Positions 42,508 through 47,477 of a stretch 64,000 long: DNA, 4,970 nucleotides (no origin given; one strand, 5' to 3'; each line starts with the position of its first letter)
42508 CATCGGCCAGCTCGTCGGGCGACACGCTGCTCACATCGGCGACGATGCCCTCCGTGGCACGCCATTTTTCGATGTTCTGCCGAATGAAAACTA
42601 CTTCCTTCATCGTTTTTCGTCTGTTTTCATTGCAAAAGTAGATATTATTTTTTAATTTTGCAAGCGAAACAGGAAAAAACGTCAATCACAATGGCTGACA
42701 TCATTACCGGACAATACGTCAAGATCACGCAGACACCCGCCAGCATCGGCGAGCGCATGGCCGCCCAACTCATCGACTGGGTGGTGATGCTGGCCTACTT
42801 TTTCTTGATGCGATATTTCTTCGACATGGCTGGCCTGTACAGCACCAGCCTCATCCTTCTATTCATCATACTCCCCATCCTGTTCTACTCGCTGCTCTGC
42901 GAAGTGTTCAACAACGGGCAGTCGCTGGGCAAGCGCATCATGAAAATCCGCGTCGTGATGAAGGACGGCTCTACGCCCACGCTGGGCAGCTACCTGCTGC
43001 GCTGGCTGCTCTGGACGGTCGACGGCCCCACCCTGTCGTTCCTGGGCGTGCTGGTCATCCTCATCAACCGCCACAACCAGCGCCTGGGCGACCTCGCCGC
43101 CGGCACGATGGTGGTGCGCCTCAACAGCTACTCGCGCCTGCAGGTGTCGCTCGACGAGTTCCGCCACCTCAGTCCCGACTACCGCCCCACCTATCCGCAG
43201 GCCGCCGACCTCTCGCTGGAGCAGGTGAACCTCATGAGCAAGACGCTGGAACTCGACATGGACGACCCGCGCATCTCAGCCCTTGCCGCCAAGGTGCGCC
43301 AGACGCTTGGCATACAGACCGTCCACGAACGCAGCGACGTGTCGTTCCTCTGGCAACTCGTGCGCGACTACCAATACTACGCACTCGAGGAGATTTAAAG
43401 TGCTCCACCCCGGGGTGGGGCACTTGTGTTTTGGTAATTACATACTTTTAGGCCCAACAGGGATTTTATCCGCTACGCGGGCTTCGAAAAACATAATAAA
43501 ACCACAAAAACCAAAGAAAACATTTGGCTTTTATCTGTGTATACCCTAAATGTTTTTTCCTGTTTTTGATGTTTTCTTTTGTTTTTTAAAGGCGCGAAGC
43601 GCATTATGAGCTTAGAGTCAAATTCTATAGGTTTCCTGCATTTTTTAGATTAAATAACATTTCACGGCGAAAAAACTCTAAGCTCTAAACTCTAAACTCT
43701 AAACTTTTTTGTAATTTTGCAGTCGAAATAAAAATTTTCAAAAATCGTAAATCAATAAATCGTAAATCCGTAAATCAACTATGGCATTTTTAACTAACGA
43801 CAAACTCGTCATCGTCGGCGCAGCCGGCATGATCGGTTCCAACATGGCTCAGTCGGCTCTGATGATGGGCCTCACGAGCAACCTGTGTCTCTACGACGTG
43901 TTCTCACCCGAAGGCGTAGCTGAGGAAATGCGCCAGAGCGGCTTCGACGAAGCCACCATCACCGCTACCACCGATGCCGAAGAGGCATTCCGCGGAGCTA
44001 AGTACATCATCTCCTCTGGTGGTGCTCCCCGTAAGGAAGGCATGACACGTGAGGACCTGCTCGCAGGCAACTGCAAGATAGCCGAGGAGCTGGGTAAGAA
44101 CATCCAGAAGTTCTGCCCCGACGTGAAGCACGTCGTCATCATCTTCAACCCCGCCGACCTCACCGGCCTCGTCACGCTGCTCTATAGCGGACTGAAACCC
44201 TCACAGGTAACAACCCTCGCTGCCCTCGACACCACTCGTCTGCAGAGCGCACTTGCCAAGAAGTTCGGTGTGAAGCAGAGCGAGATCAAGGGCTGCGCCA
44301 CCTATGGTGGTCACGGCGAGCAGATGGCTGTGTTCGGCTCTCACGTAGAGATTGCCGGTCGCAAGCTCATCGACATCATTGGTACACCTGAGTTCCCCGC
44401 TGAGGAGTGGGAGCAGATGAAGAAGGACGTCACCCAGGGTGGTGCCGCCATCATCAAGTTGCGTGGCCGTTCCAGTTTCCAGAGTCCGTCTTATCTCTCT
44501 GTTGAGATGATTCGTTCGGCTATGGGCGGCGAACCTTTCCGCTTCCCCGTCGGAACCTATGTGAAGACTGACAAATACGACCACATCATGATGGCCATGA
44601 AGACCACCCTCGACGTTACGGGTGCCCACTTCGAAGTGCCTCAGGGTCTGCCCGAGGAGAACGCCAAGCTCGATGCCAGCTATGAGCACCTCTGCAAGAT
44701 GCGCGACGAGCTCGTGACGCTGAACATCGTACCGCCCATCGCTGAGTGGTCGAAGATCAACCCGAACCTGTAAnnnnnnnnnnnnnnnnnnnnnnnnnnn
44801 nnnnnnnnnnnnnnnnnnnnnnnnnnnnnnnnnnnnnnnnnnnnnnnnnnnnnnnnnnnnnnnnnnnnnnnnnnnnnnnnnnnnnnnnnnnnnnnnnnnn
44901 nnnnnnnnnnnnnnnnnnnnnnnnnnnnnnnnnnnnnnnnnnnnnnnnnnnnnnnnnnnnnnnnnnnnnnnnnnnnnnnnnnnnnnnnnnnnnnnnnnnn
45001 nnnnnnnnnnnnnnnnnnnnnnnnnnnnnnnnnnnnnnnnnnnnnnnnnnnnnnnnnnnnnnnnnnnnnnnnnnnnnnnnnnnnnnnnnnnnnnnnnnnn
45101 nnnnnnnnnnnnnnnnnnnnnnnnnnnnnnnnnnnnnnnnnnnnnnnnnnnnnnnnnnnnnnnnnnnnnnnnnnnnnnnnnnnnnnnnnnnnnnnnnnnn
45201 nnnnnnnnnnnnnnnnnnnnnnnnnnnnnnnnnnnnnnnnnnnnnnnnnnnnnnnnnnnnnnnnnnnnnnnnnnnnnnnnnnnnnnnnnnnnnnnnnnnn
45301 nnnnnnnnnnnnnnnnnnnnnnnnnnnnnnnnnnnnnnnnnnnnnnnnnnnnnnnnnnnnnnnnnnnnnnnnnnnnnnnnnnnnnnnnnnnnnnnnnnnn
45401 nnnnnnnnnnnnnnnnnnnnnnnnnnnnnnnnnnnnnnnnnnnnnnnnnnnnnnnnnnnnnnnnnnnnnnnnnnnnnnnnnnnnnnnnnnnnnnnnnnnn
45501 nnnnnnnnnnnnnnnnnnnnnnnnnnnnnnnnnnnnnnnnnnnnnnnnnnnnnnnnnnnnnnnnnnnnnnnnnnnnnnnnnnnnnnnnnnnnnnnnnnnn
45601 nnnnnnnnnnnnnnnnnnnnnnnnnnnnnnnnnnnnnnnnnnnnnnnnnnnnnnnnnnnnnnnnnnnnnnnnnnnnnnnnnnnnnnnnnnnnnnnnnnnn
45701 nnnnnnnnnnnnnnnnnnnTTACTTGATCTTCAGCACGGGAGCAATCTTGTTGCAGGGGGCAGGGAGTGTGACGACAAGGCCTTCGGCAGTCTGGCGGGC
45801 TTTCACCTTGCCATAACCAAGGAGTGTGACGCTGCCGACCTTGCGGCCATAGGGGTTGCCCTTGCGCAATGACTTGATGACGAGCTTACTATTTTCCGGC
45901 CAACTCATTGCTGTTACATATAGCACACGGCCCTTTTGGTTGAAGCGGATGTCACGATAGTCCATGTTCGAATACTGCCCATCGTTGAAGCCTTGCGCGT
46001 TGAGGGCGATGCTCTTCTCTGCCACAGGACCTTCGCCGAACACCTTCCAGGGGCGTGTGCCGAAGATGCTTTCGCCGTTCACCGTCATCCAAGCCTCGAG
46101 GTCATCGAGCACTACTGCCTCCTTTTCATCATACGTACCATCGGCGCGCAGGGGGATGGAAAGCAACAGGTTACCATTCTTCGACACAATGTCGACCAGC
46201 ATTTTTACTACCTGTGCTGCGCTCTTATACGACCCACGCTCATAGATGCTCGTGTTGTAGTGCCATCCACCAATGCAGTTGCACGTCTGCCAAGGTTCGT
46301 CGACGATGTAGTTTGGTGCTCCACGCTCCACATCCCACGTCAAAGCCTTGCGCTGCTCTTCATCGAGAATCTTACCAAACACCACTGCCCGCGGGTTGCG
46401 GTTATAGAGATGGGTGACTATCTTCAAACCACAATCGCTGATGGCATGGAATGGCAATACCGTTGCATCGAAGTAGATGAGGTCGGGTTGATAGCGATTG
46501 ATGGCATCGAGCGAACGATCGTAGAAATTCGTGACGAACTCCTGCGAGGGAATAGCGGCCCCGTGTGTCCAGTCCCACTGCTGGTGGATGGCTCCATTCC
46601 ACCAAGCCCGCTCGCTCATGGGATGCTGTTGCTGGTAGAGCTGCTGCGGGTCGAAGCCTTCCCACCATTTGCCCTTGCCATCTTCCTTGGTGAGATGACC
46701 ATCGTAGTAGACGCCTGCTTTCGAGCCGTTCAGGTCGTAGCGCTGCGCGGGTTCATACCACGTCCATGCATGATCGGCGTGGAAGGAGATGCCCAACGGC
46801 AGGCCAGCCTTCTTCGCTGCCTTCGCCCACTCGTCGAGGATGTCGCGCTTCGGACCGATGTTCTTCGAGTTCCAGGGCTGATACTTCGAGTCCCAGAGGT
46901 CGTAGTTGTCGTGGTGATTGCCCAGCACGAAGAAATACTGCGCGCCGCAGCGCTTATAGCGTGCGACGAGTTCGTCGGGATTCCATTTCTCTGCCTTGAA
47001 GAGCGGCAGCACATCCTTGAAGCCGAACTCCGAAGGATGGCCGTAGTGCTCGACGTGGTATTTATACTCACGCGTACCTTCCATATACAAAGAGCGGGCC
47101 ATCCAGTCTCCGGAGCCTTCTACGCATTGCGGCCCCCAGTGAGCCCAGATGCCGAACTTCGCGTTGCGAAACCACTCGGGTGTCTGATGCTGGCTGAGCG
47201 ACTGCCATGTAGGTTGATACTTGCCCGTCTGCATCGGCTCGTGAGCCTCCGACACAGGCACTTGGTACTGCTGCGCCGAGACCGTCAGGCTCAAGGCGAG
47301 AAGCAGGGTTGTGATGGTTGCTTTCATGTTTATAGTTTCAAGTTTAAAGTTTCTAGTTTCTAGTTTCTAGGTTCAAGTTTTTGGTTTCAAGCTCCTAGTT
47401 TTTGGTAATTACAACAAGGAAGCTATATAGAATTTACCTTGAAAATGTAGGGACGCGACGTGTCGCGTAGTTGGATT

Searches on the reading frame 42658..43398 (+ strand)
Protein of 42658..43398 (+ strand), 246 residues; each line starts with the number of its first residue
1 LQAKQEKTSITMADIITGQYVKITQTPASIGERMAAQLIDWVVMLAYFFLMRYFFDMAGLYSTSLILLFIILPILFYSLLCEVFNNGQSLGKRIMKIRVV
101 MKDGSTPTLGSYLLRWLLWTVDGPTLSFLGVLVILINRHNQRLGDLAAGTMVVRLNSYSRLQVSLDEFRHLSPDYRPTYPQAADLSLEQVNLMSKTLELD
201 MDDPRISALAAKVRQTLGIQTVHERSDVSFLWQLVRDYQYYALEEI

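Call 8: search_protein_families(library=pfam, proteins=[window:42658-43398:+])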
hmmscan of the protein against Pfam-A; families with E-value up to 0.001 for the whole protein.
window:42658-43398:+ (246 aa): 1 family
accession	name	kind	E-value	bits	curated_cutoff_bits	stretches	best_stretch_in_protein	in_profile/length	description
PF06271.18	RDD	-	2.3e-22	80.2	24.1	1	27-149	1-137/137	RDD family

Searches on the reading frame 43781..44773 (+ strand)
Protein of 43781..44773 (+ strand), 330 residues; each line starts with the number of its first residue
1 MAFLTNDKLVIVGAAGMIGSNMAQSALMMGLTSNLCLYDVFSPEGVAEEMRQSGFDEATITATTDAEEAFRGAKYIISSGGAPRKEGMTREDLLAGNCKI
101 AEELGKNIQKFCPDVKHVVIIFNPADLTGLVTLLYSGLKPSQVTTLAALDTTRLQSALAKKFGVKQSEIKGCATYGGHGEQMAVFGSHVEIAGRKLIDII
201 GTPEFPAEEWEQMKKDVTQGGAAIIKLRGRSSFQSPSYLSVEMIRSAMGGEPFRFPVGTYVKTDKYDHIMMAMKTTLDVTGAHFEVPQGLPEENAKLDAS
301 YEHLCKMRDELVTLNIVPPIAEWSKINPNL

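Call 8: search_protein_families(library=pfam, proteins=[window:43781-44773:+])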
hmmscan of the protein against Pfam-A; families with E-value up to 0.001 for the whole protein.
window:43781-44773:+ (330 aa): 2 families
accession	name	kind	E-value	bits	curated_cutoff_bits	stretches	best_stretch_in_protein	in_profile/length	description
PF00056.29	Ldh_1_N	-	4.3e-28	98.5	27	1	8-143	2-139/141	lactate/malate dehydrogenase, NAD binding domain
PF02866.23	Ldh_1_C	-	6.1e-13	49.6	22.6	1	148-283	2-140/174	lactate/malate dehydrogenase, alpha/beta C-terminal domain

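Call 18: find_encoding_contigs(protein=window:43781-44773:+, flank=4000, max_places=10)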
Protein window:43781-44773:+ (330 aa): 11 contigs read that carry it; 2 places shown.
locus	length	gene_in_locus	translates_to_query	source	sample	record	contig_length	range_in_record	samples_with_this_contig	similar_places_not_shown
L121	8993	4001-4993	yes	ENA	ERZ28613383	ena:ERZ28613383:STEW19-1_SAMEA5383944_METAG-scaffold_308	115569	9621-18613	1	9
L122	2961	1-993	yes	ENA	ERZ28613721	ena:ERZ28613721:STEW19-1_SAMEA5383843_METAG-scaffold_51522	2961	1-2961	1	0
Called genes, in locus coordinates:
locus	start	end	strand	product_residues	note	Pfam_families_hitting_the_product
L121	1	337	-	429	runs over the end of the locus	PF14258:DUF4350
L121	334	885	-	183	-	PF13559:DUF4129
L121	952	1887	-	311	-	-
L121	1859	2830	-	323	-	PF28475:DUF8413, PF01944:SpoIIM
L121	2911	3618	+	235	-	PF06271:RDD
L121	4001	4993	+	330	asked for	PF00056:Ldh_1_N, PF02866:Ldh_1_C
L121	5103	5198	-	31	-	-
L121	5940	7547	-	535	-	PF01120:Alpha_L_fucos, PF16757:Fucosidase_C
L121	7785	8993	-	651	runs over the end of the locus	PF14508:GH97_N, PF10566:Glyco_hydro_97, PF14509:GH97_C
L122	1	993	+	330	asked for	PF00056:Ldh_1_N, PF02866:Ldh_1_C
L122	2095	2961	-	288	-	?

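Call 33: list_cluster_members(proteins=[window:43781-44773:+, window:45720-47327:-])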
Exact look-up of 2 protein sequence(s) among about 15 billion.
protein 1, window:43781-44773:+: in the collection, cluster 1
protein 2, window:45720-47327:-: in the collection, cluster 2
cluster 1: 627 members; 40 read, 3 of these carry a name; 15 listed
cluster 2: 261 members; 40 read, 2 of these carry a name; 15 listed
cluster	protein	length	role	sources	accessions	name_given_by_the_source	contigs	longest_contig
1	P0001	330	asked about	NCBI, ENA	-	-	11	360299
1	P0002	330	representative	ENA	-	-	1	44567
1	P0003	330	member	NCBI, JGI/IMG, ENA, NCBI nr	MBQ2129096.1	MAG: malate dehydrogenase [Prevotella sp.] | malate dehydrogenase | malate dehydrogenase [Prevotella sp.]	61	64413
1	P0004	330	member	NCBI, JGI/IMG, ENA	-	malate dehydrogenase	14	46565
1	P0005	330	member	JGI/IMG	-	malate dehydrogenase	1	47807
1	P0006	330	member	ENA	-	-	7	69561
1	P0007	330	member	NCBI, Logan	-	-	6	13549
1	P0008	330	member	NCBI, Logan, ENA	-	-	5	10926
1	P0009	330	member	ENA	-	-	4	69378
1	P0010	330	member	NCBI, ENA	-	-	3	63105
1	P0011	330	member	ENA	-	-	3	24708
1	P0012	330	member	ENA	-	-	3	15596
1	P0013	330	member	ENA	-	-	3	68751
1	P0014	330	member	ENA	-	-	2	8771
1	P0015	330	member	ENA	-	-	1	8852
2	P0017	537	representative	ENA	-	-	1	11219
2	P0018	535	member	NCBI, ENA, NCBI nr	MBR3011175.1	MAG: alpha-L-fucosidase [Prevotella sp.] | alpha-L-fucosidase [Prevotella sp.]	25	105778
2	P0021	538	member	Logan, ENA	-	-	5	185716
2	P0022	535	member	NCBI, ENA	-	-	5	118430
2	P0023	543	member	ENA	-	-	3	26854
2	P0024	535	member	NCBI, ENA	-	-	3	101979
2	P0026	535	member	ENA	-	-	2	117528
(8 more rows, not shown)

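Call 34: find_encoding_contigs(protein=P0018, flank=3000, max_places=6)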
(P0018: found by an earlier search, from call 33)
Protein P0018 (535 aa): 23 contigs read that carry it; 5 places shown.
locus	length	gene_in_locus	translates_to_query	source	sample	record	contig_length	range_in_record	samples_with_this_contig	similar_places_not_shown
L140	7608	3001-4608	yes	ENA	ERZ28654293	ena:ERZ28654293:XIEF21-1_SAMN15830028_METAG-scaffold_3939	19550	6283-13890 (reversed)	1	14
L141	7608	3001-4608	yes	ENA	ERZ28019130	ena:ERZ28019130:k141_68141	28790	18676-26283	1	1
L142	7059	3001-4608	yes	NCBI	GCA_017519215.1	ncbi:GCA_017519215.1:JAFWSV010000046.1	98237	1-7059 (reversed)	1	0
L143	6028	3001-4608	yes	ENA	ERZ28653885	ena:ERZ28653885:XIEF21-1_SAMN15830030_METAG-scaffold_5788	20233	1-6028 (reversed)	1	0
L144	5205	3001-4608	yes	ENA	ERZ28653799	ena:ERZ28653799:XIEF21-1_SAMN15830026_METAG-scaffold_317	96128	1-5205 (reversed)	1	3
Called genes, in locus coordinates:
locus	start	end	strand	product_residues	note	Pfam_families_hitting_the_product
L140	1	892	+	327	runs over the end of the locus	PF08240:ADH_N, PF16912:Glu_dehyd_C, PF00107:ADH_zinc_N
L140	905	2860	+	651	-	PF14508:GH97_N, PF10566:Glyco_hydro_97, PF14509:GH97_C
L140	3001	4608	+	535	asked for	PF01120:Alpha_L_fucos, PF16757:Fucosidase_C (weak)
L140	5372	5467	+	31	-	-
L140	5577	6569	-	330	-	PF00056:Ldh_1_N, PF02866:Ldh_1_C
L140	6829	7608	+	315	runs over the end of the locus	-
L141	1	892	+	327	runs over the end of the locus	PF08240:ADH_N, PF16912:Glu_dehyd_C, PF00107:ADH_zinc_N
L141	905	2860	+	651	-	PF14508:GH97_N, PF10566:Glyco_hydro_97, PF14509:GH97_C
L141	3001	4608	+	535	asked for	PF01120:Alpha_L_fucos, PF16757:Fucosidase_C (weak)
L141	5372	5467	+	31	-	-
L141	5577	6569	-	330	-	PF00056:Ldh_1_N, PF02866:Ldh_1_C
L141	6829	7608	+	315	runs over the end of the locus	-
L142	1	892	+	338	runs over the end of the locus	PF08240:ADH_N, PF16912:Glu_dehyd_C, PF00107:ADH_zinc_N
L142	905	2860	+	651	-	PF14508:GH97_N, PF10566:Glyco_hydro_97, PF14509:GH97_C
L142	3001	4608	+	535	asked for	PF01120:Alpha_L_fucos, PF16757:Fucosidase_C (weak)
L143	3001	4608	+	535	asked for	PF01120:Alpha_L_fucos, PF16757:Fucosidase_C (weak)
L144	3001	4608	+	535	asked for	PF01120:Alpha_L_fucos, PF16757:Fucosidase_C (weak)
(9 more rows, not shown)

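Call 37: find_encoding_contigs(protein=P0021, flank=2500, max_places=4)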
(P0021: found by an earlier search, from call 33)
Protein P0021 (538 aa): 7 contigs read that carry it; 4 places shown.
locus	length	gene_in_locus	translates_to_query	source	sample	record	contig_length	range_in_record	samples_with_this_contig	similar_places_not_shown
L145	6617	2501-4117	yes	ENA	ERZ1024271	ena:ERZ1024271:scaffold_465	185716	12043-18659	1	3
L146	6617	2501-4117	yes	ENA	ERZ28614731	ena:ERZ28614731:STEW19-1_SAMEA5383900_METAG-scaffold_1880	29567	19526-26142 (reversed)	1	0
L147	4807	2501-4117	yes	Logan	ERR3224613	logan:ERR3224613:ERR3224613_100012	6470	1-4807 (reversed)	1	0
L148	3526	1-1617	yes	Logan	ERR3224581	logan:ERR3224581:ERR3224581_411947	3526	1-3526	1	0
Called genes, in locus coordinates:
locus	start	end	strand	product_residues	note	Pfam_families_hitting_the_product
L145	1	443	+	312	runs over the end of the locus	PF04909:Amidohydro_2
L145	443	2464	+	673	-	PF14508:GH97_N, PF10566:Glyco_hydro_97, PF14509:GH97_C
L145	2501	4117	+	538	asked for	PF01120:Alpha_L_fucos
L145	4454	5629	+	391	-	PF13306:LRR_5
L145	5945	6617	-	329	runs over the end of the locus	PF00056:Ldh_1_N, PF02866:Ldh_1_C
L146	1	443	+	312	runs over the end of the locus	PF04909:Amidohydro_2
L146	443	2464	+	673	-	PF14508:GH97_N, PF10566:Glyco_hydro_97, PF14509:GH97_C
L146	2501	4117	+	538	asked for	PF01120:Alpha_L_fucos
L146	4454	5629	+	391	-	PF13306:LRR_5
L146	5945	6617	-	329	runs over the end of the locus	PF00056:Ldh_1_N, PF02866:Ldh_1_C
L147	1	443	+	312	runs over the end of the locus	PF04909:Amidohydro_2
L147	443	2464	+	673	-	PF14508:GH97_N, PF10566:Glyco_hydro_97, PF14509:GH97_C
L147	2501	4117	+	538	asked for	PF01120:Alpha_L_fucos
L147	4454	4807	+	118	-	?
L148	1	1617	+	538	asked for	PF01120:Alpha_L_fucos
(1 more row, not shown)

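Call 38: find_encoding_contigs(protein=P0023, flank=2500, max_places=4)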
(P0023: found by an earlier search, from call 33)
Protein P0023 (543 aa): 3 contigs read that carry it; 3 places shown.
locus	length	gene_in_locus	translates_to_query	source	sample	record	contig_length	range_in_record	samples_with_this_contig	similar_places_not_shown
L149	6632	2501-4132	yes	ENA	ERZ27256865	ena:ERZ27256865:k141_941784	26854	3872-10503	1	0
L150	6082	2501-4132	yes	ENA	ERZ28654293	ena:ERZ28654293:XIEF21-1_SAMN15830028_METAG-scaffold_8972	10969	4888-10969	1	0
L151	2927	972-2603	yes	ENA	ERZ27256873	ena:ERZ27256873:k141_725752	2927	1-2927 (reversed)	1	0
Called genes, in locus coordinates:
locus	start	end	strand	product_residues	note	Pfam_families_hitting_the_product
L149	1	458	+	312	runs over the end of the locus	PF04909:Amidohydro_2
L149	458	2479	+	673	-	PF14508:GH97_N, PF10566:Glyco_hydro_97, PF14509:GH97_C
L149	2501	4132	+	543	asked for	PF01120:Alpha_L_fucos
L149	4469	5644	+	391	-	PF13306:LRR_5, PF13855:LRR_8 (faint), PF13306:LRR_5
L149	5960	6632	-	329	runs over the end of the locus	PF00056:Ldh_1_N, PF02866:Ldh_1_C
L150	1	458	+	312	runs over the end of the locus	PF04909:Amidohydro_2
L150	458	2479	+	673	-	PF14508:GH97_N, PF10566:Glyco_hydro_97, PF14509:GH97_C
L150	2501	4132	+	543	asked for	PF01120:Alpha_L_fucos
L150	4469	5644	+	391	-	PF13306:LRR_5, PF13855:LRR_8 (faint), PF13306:LRR_5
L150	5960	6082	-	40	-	?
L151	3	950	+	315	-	?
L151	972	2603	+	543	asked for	PF01120:Alpha_L_fucos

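Call 39: find_encoding_contigs(protein=P0017, flank=2500, max_places=4)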
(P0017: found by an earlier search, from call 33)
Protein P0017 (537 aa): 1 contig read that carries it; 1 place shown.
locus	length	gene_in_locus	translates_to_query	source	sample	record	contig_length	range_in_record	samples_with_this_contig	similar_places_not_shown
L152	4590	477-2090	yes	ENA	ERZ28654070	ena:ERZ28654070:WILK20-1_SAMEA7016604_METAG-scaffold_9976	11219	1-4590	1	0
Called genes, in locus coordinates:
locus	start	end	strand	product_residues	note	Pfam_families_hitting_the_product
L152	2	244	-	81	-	?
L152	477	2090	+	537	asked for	PF01120:Alpha_L_fucos, PF16757:Fucosidase_C (weak)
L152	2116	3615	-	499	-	PF04616:Glyco_hydro_43, PF17851:GH43_C2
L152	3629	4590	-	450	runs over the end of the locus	PF12708:Pect-lyase_RHGA_epim (faint), PF00295:Glyco_hydro_28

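Call 80: find_encoding_contigs(protein=P0022, flank=1500, max_places=5)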
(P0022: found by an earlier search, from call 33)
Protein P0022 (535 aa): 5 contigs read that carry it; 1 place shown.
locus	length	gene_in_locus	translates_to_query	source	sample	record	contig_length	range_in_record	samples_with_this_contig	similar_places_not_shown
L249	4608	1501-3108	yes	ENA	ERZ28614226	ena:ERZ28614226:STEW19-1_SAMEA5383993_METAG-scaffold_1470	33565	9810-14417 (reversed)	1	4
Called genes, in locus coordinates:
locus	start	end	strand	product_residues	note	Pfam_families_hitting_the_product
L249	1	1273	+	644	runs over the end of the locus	PF14508:GH97_N, PF10566:Glyco_hydro_97, PF14509:GH97_C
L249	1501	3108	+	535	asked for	PF01120:Alpha_L_fucos, PF16757:Fucosidase_C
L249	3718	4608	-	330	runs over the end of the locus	PF00056:Ldh_1_N, PF02866:Ldh_1_C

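Call 81: find_encoding_contigs(protein=P0024, flank=1500, max_places=5)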
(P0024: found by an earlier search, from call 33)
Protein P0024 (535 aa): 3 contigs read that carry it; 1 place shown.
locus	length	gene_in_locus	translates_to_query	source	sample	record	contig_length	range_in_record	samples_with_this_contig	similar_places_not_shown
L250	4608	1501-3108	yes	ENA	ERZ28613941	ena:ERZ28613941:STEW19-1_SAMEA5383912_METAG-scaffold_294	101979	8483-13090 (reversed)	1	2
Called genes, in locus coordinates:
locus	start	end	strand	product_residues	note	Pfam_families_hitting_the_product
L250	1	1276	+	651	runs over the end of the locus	PF14508:GH97_N, PF10566:Glyco_hydro_97, PF14509:GH97_C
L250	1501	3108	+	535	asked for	PF01120:Alpha_L_fucos, PF16757:Fucosidase_C (weak)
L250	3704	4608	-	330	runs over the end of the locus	PF00056:Ldh_1_N, PF02866:Ldh_1_C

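Call 82: find_encoding_contigs(protein=P0026, flank=1500, max_places=5)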
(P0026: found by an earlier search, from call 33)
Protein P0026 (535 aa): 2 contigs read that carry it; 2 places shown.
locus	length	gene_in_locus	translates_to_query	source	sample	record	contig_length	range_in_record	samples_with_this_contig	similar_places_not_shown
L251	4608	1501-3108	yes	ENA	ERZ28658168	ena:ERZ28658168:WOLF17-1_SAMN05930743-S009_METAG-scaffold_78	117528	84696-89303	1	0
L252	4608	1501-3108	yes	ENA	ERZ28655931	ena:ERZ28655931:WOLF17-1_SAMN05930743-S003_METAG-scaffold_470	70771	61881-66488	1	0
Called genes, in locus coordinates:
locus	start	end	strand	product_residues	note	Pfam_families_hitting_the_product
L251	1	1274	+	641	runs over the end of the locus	PF14508:GH97_N, PF10566:Glyco_hydro_97, PF14509:GH97_C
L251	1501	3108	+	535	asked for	PF01120:Alpha_L_fucos, PF16757:Fucosidase_C (weak)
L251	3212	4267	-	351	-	PF00056:Ldh_1_N, PF02866:Ldh_1_C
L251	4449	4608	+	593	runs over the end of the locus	PF01321:Creatinase_N, PF16189:Creatinase_N_2, PF00557:Peptidase_M24, PF16188:Peptidase_M24_C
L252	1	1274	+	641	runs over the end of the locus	PF14508:GH97_N, PF10566:Glyco_hydro_97, PF14509:GH97_C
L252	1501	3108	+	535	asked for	PF01120:Alpha_L_fucos, PF16757:Fucosidase_C (weak)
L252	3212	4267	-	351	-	PF00056:Ldh_1_N, PF02866:Ldh_1_C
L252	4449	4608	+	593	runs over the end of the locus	PF01321:Creatinase_N, PF16189:Creatinase_N_2, PF00557:Peptidase_M24, PF16188:Peptidase_M24_C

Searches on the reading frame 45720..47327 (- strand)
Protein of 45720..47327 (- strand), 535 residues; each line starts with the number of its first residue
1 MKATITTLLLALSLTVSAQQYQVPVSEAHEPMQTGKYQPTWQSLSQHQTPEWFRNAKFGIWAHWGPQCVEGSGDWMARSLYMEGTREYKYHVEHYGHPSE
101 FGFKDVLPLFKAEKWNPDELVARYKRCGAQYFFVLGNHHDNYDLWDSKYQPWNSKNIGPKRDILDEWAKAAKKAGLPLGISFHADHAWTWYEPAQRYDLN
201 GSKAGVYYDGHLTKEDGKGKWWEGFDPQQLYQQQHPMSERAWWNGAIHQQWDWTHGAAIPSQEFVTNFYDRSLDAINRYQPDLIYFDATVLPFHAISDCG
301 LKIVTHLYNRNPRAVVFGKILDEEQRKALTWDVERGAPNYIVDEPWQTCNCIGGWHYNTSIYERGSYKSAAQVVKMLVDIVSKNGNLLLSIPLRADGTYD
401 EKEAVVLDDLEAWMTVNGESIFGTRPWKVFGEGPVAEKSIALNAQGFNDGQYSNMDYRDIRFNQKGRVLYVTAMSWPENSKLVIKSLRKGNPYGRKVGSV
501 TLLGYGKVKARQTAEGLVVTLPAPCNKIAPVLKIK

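Call 8: search_protein_families(library=pfam, proteins=[window:45720-47327:-])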
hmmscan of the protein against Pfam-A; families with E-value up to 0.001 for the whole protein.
window:45720-47327:- (535 aa): 2 families
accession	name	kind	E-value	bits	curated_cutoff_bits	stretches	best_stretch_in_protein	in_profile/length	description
PF01120.23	Alpha_L_fucos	-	7.4e-86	289.1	25.2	1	28-419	5-345/345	Alpha-L-fucosidase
PF16757.11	Fucosidase_C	-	1e-07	32.9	25.6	1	459-534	8-87/88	Alpha-L-fucosidase C-terminal domain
